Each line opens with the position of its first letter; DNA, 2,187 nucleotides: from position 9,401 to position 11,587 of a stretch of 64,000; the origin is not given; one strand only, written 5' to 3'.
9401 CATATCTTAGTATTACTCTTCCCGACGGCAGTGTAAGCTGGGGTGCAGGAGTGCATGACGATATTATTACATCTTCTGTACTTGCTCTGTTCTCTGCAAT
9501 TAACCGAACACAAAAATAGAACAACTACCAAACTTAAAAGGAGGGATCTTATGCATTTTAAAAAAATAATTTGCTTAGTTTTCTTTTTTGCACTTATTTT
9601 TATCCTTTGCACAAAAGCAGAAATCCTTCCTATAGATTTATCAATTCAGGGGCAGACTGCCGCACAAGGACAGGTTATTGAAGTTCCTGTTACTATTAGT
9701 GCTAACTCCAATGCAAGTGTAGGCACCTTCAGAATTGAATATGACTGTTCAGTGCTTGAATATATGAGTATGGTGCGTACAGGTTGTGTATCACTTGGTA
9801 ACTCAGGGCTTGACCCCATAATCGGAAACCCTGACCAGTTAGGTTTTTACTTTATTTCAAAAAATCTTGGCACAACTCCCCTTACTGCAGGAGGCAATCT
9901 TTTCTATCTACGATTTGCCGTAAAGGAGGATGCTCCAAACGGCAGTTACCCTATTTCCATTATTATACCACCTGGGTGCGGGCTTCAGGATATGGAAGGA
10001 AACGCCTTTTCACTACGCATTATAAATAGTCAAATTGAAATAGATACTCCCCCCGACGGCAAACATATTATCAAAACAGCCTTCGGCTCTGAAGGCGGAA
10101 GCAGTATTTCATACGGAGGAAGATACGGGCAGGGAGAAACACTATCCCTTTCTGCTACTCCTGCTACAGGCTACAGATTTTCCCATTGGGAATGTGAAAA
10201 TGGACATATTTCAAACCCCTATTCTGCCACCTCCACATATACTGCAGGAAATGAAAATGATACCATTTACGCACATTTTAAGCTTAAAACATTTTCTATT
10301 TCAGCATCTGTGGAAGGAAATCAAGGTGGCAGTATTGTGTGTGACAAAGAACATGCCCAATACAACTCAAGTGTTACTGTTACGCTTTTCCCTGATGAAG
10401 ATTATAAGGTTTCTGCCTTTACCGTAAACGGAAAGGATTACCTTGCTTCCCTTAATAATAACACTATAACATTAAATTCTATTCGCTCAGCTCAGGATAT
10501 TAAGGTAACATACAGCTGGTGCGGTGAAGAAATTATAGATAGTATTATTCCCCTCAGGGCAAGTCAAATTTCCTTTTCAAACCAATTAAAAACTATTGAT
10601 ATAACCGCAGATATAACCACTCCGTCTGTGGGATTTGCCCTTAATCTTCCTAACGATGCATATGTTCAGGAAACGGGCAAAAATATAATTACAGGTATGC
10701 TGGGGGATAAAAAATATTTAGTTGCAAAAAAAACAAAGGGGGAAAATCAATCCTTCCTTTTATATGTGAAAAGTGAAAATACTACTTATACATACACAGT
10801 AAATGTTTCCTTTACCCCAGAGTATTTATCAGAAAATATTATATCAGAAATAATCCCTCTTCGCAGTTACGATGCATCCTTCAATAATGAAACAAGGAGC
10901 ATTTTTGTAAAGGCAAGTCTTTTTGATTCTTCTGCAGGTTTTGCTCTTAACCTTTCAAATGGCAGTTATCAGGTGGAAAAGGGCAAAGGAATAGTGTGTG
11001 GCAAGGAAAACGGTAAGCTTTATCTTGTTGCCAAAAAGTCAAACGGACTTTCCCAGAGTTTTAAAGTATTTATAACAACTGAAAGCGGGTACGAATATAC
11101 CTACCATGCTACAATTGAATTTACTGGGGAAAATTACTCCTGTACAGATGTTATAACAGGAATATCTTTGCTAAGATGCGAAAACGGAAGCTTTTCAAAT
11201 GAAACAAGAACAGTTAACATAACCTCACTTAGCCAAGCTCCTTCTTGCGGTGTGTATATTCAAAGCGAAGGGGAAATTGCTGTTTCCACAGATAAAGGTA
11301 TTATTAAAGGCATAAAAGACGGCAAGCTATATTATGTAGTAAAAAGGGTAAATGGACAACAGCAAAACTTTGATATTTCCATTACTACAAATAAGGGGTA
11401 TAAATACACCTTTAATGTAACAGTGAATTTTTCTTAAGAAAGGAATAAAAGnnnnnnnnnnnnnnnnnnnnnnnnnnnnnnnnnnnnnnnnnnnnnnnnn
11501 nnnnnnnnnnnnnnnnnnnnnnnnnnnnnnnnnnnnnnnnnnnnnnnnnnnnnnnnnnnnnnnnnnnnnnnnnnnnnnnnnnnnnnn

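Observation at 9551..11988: Secreted cohesin-domain / Flg_new / triple-repeat protein with a downstream membrane-anchored partner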

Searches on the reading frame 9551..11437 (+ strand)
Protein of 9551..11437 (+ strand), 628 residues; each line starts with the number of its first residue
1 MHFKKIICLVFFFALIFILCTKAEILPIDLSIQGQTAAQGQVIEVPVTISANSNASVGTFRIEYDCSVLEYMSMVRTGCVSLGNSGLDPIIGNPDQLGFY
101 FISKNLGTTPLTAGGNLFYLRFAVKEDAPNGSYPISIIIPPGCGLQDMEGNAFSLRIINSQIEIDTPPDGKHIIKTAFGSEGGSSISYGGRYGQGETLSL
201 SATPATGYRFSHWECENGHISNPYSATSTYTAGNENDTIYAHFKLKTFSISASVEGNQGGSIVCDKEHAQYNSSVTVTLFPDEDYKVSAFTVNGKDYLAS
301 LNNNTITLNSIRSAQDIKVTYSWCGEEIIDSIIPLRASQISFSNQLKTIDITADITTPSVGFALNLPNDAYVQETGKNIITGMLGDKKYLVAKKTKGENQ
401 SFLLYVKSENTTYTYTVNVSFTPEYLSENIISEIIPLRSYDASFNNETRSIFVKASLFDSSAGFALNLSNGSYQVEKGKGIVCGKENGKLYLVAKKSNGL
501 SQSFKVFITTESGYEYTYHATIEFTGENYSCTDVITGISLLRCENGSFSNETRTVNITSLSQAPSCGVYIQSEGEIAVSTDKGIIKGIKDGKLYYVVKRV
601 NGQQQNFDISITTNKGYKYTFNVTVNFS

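Call 3: search_protein_families(library=pfam, proteins=[window:9551-11437:+], max_evalue=1)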
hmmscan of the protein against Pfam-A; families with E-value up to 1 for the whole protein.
window:9551-11437:+ (628 aa): 3 families
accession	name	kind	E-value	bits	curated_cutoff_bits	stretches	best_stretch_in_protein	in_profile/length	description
PF18998.6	Flg_new_2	-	2.9e-15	56.4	23.6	2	178-246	5-72/73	Divergent InlB B-repeat domain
PF00963.24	Cohesin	-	8.7e-14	52.3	24.1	1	29-137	2-114/139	Cohesin domain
PF06586.17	TraK_N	-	4.4e-05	24.2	24.8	2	478-523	36-82/100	TraK N-terminal domain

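Call 4: search_protein_families(library=ncbifam, proteins=[window:9551-11437:+], max_evalue=1)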
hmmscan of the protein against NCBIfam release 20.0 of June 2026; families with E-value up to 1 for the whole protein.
window:9551-11437:+ (628 aa): 0 families

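Call 7: find_homologous_proteins(query=window:9551-11434:+)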
Query window:9551-11434:+ (628 aa): 13 proteins with E <= 0.001 among 8000 candidates.
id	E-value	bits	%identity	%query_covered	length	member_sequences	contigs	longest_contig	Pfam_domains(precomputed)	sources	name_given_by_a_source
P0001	0.0e+0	1402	100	100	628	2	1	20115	PF00963.25,PF18998.7,PF06586.18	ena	-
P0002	1.2e-115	406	39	95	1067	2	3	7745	PF00963.25,PF18998.7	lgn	-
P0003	3.0e-111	391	38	96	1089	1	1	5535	PF00963.25,PF18998.7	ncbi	-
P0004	2.0e-110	388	38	95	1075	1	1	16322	PF00963.25,PF18998.7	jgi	-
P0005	9.2e-110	386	37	95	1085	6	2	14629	PF00963.25,PF18998.7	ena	-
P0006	6.6e-109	383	37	95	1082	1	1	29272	PF00963.25,PF18998.7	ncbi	-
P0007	4.3e-106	374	37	95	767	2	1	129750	PF00963.25,PF18998.7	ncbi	-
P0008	7.5e-16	76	32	17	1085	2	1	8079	PF18998.7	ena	-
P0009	2.3e-6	45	22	31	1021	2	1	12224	PF13306.13,PF18998.7,PF13855.13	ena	-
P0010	3.6e-6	44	31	18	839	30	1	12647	PF09479.17,PF18998.7,PF02055.23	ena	-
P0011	4.0e-6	44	35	21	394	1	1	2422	PF18998.7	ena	-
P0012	7.6e-6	43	47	8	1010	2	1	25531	PF18099.8,PF09479.17,PF02015.23,PF18998.7,PF21621.4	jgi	-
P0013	8.8e-4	36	27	18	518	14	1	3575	PF09479.17,PF18998.7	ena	-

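Call 14: find_encoding_contigs(protein=P0007, flank=8000, max_places=3)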
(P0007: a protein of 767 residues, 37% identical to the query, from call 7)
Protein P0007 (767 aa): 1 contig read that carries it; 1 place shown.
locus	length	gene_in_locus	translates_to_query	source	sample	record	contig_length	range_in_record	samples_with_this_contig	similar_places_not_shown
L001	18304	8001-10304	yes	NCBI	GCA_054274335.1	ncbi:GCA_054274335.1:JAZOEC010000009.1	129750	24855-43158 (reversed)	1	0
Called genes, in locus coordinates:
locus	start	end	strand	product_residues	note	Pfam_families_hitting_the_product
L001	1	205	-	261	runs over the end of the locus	PF00528:BPD_transp_1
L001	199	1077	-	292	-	PF00528:BPD_transp_1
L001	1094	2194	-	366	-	PF00005:ABC_tran, PF08402:TOBE_2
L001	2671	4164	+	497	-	PF00370:FGGY_N, PF02782:FGGY_C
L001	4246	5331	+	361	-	PF01594:AI-2E_transport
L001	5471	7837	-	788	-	PF02574:S-methyl_trans, PF00809:Pterin_bind, PF02607:B12-binding_2, PF02310:B12-binding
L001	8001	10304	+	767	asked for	PF00963:Cohesin, PF18998:Flg_new_2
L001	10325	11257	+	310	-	PF00291:PALP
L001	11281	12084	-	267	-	PF12833:HTH_18, PF00165:HTH_AraC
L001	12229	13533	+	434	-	PF01408:GFO_IDH_MocA, PF21252:Glyco_hydro_109_C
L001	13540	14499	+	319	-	-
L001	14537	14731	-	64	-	PF12844:HTH_19, PF13443:HTH_26 (weak), PF13560:HTH_31, PF01381:HTH_3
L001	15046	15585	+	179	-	PF07467:BLIP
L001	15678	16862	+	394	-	PF10509:GalKase_gal_bdg, PF00288:GHMP_kinases_N, PF08544:GHMP_kinases_C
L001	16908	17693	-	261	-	-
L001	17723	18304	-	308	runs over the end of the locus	PF20251:Big_14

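Call 15: find_encoding_contigs(protein=P0006, flank=8000, max_places=3)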
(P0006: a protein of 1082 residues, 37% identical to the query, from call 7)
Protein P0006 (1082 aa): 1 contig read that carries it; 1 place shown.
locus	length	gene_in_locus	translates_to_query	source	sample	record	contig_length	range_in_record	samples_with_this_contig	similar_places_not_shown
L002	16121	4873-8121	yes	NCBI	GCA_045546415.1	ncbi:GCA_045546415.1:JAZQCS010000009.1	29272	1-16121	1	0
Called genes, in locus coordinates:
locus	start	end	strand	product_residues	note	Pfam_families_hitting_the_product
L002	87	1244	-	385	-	PF09587:PGA_cap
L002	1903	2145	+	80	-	PF21699:TM1266-like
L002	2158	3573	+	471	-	PF04055:Radical_SAM, PF06968:BATS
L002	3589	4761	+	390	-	PF00009:GTP_EFTU (faint), PF01926:MMR_HSR1, PF00350:Dynamin_N (faint), PF18128:HydF_dimer, PF18133:HydF_tetramer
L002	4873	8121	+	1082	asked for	PF00963:Cohesin, PF18998:Flg_new_2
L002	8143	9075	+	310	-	PF00291:PALP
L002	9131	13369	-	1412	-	PF18998:Flg_new_2 (weak), PF01522:Polysacc_deac_1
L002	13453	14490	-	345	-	PF02311:AraC_binding, PF07883:Cupin_2, PF12833:HTH_18, PF00165:HTH_AraC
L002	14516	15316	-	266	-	PF00165:HTH_AraC (weak), PF12833:HTH_18, PF00165:HTH_AraC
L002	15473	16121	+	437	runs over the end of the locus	PF01408:GFO_IDH_MocA, PF21252:Glyco_hydro_109_C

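Call 48: find_related_loci(query=A5, collection=genome_contigs, flank=8000)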
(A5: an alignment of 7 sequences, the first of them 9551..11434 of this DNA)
Query A5 (628 aa) in genome_contigs; peptide patterns used: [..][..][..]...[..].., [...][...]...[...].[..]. (x = any residue, [..] = any of these).
111 stretches matched a pattern; 1 encode a relative of the query (tblastn E <= 1e-3); 1 distinct loci.
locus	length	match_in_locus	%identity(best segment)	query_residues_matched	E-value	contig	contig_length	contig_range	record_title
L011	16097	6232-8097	37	28-628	7e-110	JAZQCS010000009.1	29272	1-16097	MAG: Clostridia bacterium isolate T1900044637_TS20190103.MAGScoT_cleanbin_000068 SGB_1189_k141_2456398, whole genome sho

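Call 64: search_protein_families(library=pfam, proteins=[L002:9134-13369:-], max_evalue=0.1)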
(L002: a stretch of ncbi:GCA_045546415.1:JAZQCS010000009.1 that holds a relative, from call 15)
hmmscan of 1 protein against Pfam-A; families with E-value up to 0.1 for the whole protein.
L002:9134-13369:- (1412 aa): 6 families
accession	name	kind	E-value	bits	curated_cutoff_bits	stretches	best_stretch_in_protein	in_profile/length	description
PF01522.26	Polysacc_deac_1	-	1.3e-18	67.5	23.1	1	1173-1307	3-117/124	Polysaccharide deacetylase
PF18998.6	Flg_new_2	-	7.2e-07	29.5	23.6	1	1029-1079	2-54/73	Divergent InlB B-repeat domain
PF03629.24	SASA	-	0.00013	22.1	24.8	1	97-288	4-169/226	Carbohydrate esterase, sialic acid-specific acetylesterase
PF00404.24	Dockerin_1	-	0.00023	21.7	22.9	1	1101-1156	1-56/57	Dockerin type I domain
PF15584.11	Imm72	-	0.00024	21.6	25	0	270-331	9-69/81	Immunity protein 72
PF11774.14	Lsr2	-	0.061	13.4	29.6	0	674-693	30-49/58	Lsr2 dimerization domain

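Call 67: search_protein_families(library=pfam, proteins=[P0002], max_evalue=0.01)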
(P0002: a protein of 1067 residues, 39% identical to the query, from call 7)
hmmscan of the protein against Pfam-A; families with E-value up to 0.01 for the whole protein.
P0002 (1067 aa): 3 families
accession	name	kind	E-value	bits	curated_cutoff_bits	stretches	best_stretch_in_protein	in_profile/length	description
PF18998.6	Flg_new_2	-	1.8e-21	76.3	23.6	2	591-662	2-72/73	Divergent InlB B-repeat domain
PF00963.24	Cohesin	-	8.5e-13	49.1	24.1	1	442-551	1-115/139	Cohesin domain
PF07705.17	CARDB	-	0.009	16.6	22.7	0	930-958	14-42/101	CARDB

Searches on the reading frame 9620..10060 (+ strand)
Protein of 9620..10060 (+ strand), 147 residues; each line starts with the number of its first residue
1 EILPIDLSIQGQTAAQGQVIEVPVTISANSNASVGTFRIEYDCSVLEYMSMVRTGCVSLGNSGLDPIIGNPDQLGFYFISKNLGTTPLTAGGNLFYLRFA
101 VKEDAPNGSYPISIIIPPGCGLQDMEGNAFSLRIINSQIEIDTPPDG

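Call 41: search_solved_structures(query=window:9620-10060:+, max_evalue=1, show_alignments=2)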
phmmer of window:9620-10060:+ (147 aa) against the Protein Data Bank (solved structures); distinct sequences matched with E-value up to 1: 9.
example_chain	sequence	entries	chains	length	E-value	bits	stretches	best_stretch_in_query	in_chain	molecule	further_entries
6kgc_A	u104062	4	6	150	0.0021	21.7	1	6-114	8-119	Probably cellulosomal scaffolding protein, secreted cellulose-binding and cohesin domain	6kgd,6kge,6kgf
6kg8_A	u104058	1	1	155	0.0023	21.6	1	6-114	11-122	Probably cellulosomal scaffolding protein, secreted cellulose-binding and cohesin domain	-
5nrk_A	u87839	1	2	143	0.005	20.5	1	7-117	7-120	Endoglucanase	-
5nrm_A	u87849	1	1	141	0.005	20.5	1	7-117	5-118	Endoglucanase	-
1g1k_A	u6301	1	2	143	0.034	17.8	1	14-114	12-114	SCAFFOLDING PROTEIN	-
2vn5_A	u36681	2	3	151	0.038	17.6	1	13-113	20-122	SCAFFOLDING PROTEIN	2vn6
10ux_A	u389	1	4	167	0.09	16.4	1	18-113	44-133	Cohesin domain number 2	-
4ums_A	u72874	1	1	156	0.22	15.2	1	17-141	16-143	CELLULOSOMAL ANCHORING SCAFFOLDIN B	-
3pnu_A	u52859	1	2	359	0.85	13.2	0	22-53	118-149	Dihydroorotase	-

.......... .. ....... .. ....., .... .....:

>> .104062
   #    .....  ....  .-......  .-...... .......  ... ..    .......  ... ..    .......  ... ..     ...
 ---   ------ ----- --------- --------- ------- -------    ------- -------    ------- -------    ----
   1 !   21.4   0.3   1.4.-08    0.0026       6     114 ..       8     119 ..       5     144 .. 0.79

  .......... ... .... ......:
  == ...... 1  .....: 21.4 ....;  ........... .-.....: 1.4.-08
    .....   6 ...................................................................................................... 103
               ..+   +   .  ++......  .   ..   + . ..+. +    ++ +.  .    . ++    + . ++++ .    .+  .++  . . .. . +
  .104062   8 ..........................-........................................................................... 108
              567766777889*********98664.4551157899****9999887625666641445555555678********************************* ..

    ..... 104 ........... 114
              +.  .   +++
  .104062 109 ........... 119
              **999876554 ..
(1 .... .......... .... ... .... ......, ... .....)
